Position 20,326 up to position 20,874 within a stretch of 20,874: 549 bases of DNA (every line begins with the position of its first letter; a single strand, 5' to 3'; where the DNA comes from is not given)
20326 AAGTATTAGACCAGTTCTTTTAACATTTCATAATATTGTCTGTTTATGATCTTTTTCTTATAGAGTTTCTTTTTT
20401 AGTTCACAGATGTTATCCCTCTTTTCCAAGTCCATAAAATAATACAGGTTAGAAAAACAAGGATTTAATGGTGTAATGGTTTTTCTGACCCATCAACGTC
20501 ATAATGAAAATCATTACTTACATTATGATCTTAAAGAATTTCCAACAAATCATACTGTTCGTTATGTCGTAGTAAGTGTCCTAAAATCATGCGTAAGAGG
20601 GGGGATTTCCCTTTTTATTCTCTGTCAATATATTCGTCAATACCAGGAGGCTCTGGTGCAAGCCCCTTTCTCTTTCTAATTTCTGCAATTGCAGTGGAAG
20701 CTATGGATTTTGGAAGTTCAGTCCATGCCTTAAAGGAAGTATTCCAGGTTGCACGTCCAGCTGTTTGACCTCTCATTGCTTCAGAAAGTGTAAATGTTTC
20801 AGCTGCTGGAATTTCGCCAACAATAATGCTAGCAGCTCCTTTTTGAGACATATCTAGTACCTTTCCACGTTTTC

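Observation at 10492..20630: Element B has perfect 79-bp TIRs and a 14-19 bp target-site duplication, suggesting a recently integrated and possibly active element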

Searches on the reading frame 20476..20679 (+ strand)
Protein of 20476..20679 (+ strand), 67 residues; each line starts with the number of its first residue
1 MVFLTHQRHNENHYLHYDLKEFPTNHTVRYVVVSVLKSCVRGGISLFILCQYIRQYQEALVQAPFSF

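Call 71: find_encoding_contigs(protein=window:20476-20679:+, flank=3000, max_places=10)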
Protein window:20476-20679:+ (67 aa): 1 contig read that carries it; 1 place shown.
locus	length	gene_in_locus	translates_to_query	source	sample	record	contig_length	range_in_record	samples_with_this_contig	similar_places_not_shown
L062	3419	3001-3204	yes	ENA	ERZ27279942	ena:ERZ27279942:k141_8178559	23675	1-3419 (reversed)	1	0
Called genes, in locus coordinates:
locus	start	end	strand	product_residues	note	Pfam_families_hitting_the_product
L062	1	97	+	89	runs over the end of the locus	-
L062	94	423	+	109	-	-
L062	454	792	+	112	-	-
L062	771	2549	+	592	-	PF03175:DNA_pol_B_2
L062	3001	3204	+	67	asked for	-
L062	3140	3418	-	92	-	?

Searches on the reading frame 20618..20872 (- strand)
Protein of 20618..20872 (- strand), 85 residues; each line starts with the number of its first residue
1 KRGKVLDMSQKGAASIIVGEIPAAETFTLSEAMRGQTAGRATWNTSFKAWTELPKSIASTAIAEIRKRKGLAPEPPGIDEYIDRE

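Call 44: find_homologous_proteins(query=window:20618-20872:-, max_evalue=1e-20)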
Query seq(85 aa) (85 aa): 22 proteins with E <= 1e-20 among 34 candidates.
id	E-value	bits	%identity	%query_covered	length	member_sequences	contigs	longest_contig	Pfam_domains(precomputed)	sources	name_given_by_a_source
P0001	1.9e-38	148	79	100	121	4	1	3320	PF00679.31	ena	-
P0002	3.0e-38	147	80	100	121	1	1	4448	PF00679.31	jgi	jgi:elongation factor 2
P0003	5.6e-38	146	79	100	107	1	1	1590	PF00679.31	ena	-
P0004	7.0e-38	146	79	100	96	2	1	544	PF00679.31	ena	-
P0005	6.7e-37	143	79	100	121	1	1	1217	PF00679.31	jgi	-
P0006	9.5e-36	139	78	100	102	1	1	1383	PF00679.31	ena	-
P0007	1.4e-34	135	82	91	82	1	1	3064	PF00679.31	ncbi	-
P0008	3.6e-34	134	72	100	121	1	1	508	PF00679.31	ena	-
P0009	6.7e-34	133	72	100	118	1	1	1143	PF00679.31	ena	-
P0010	7.8e-34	133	77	92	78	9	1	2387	PF00679.31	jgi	-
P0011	8.3e-34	133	73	100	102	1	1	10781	PF00679.31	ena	-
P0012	1.9e-33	132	74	99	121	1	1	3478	PF00679.31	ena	-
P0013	2.8e-33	131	71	100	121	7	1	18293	PF00679.31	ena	-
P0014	2.9e-33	131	71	100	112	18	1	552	PF00679.31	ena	-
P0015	3.9e-33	131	76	92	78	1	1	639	PF00679.31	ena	-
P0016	2.4e-32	128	71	100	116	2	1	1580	PF00679.31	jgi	jgi:elongation factor 2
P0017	3.1e-30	121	68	100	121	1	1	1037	PF00679.31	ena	-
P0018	1.8e-29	119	70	89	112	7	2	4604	PF00679.31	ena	-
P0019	2.1e-28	116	76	85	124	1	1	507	PF08442.16,PF00679.31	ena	-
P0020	1.2e-27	113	76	78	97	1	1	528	PF00679.31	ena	-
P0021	2.2e-26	109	98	62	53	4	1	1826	-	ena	-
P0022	4.1e-25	105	72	84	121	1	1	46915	PF00679.31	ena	-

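Call 46: find_encoding_contigs(protein=P0021, flank=10000, max_places=10)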
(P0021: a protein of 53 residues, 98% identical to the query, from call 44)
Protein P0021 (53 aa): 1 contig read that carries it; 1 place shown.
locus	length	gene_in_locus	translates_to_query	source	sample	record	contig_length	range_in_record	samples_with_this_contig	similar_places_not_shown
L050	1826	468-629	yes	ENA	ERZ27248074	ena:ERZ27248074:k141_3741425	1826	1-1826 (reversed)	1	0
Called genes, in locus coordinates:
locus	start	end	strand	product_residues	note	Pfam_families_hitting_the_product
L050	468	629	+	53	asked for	-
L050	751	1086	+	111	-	-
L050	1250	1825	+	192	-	?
